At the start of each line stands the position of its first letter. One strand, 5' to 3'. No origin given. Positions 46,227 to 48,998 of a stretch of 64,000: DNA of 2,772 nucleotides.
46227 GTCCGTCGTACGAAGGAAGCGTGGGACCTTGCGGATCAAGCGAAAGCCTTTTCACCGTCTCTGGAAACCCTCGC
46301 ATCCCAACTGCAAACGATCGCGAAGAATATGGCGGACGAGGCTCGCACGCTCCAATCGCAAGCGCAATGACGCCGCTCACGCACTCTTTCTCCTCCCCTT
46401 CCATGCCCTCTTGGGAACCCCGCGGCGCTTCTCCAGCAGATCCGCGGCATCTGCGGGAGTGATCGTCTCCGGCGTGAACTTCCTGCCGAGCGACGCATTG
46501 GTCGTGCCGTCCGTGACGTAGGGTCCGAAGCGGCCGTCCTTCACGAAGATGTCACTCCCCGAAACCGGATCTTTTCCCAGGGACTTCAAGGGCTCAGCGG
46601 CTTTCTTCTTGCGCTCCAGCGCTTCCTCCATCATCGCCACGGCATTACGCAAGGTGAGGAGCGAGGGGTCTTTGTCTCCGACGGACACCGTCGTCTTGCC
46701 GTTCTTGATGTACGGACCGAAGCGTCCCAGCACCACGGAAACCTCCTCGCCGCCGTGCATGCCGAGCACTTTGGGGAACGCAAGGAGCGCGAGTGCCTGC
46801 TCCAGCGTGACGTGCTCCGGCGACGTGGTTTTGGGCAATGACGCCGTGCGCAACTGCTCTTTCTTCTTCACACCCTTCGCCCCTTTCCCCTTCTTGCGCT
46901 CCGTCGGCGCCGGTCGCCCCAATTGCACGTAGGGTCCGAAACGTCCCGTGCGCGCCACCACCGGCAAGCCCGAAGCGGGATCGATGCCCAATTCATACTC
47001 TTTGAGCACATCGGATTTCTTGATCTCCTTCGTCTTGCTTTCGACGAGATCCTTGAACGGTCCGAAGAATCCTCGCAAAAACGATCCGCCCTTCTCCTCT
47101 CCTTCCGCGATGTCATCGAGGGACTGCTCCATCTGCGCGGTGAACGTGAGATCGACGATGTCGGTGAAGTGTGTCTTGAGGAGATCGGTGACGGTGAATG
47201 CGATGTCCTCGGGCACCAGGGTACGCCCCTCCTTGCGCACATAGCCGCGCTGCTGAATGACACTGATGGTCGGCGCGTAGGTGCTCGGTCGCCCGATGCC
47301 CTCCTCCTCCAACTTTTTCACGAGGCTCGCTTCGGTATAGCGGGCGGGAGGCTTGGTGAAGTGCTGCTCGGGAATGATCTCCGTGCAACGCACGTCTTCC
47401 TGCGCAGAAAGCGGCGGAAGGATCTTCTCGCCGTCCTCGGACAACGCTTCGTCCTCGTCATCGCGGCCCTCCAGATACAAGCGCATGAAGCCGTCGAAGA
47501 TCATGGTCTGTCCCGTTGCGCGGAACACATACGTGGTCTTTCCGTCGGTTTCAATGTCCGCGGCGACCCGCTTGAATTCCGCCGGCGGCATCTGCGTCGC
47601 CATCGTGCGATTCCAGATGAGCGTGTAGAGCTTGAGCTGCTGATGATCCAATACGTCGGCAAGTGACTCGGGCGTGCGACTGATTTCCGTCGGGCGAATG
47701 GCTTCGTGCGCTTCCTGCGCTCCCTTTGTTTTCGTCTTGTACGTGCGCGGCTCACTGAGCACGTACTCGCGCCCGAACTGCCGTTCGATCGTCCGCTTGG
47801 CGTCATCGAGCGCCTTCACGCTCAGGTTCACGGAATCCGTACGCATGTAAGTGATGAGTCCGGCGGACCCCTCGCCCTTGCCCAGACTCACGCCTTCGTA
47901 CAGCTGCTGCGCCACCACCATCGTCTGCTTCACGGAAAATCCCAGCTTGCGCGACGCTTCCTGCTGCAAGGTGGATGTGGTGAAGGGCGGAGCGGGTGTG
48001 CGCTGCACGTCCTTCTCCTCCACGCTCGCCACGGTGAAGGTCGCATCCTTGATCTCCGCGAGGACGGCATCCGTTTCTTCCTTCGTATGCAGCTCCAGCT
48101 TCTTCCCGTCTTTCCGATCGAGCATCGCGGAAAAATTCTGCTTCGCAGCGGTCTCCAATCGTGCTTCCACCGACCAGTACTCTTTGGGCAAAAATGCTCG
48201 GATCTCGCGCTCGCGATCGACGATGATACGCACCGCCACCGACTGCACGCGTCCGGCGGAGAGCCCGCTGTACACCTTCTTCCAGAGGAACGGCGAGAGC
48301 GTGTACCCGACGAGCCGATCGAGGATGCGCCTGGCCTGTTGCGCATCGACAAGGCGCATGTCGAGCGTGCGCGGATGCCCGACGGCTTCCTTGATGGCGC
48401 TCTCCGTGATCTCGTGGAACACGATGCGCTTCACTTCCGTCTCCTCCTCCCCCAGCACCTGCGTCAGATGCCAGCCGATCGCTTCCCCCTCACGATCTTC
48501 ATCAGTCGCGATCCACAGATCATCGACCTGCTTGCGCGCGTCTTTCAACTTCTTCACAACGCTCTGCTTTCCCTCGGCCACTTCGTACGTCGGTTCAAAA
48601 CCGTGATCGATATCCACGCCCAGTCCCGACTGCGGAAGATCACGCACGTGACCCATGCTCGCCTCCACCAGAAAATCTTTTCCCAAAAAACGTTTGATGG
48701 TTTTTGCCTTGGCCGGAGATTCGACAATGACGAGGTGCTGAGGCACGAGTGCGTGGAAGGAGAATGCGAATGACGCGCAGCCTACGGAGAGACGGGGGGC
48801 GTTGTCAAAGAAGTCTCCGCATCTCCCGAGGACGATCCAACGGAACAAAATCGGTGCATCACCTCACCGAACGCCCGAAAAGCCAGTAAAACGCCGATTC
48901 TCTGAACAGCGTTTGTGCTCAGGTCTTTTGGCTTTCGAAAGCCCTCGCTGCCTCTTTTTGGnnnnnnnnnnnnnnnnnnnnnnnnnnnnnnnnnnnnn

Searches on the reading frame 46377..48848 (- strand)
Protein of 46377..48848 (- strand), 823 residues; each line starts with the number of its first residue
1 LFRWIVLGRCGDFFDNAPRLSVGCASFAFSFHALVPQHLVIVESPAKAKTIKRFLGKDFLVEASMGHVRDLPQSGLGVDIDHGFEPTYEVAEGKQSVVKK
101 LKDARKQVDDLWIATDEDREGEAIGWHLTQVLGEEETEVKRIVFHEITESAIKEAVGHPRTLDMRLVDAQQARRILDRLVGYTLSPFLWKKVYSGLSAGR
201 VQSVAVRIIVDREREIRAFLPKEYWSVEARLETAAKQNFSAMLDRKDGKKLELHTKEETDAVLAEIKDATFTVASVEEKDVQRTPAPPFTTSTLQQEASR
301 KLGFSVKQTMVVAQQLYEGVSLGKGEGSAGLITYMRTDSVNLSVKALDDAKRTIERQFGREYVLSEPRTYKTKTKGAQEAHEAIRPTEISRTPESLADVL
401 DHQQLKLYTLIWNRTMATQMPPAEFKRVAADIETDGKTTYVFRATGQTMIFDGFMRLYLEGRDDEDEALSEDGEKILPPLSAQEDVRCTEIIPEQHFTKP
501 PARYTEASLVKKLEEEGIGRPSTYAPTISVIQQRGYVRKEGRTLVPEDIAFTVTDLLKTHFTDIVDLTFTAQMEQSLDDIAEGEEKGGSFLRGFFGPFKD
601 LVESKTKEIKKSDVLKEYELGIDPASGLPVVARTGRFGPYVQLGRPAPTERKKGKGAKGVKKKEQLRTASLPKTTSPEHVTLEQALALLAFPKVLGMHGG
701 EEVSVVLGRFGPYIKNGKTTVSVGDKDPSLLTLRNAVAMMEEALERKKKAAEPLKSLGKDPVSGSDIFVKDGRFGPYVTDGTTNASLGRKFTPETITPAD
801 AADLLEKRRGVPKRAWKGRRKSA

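Call 7: search_protein_families(library=pfam, proteins=[window:46377-48848:-])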
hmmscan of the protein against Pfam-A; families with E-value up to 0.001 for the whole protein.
window:46377-48848:- (823 aa): 3 families
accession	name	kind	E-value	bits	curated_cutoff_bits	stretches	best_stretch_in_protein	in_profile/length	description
PF01131.25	Topoisom_bac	-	1.5e-126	423.2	35.1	1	162-591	2-410/411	DNA topoisomerase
PF13368.11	Toprim_C_rpt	-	1.2e-44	150.4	22.3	3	760-810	1-51/57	Topoisomerase C-terminal repeat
PF01751.28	Toprim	-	1.8e-21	76.6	23.1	1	39-147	2-96/96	Toprim domain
